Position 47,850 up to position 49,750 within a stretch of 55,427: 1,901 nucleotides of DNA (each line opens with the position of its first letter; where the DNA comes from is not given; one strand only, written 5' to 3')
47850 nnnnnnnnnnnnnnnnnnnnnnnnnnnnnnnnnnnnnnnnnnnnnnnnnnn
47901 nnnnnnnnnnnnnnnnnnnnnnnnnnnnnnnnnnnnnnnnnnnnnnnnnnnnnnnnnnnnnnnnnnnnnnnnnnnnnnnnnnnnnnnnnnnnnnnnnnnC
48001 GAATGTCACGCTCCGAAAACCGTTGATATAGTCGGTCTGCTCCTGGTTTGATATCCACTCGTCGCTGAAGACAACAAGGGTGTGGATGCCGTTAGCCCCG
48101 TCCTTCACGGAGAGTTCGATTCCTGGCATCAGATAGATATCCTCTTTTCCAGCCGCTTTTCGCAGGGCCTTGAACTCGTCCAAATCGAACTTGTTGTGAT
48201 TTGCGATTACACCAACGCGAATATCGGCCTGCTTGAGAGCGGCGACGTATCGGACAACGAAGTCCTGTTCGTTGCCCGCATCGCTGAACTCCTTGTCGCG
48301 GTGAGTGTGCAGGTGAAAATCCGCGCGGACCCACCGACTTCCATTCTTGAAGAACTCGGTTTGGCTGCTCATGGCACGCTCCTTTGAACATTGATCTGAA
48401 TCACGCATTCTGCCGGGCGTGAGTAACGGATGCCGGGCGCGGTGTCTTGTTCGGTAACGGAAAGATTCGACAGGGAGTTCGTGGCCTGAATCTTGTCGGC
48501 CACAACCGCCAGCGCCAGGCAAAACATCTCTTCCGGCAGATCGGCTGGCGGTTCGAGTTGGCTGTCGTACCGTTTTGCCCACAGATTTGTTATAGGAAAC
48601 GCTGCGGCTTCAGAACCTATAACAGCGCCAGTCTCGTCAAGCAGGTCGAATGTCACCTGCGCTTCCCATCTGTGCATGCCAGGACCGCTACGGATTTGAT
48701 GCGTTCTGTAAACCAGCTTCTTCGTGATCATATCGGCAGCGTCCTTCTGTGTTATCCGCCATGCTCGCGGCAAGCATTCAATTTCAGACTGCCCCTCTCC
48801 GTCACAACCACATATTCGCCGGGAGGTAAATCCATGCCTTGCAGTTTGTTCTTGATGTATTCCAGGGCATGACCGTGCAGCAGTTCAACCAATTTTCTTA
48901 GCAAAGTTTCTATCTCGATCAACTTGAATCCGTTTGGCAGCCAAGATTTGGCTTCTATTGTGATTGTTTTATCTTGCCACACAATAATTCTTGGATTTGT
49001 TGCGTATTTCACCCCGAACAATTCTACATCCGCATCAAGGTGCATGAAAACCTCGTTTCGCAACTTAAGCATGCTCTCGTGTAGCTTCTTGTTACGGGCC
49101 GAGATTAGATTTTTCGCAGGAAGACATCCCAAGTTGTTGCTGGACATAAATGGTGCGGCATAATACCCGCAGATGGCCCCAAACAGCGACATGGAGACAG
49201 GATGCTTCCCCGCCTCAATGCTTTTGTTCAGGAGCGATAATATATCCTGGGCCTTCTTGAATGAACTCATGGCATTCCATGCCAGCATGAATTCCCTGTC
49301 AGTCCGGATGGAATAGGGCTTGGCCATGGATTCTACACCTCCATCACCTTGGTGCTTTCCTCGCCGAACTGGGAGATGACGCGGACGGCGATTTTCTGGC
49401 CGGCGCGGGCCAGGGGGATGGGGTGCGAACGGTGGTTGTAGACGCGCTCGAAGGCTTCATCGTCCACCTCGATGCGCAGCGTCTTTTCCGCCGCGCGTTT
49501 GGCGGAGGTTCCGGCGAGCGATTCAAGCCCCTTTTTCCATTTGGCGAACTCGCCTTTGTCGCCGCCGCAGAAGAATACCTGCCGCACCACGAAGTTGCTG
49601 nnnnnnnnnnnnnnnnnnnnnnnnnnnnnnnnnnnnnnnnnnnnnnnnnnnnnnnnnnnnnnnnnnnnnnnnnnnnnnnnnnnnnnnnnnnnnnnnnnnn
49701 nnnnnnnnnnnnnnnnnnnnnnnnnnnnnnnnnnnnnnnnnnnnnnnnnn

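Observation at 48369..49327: Two unrecognisable small ORFs wedged between mod and the PHP-ATPase, one with the lowest GC in the window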

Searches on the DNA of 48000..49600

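Call 35: search_rna_families(source=window, start=48000, end=49600, threshold=evalue, max_evalue=1)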
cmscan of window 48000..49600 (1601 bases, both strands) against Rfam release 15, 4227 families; matches with E-value up to 1: 0.
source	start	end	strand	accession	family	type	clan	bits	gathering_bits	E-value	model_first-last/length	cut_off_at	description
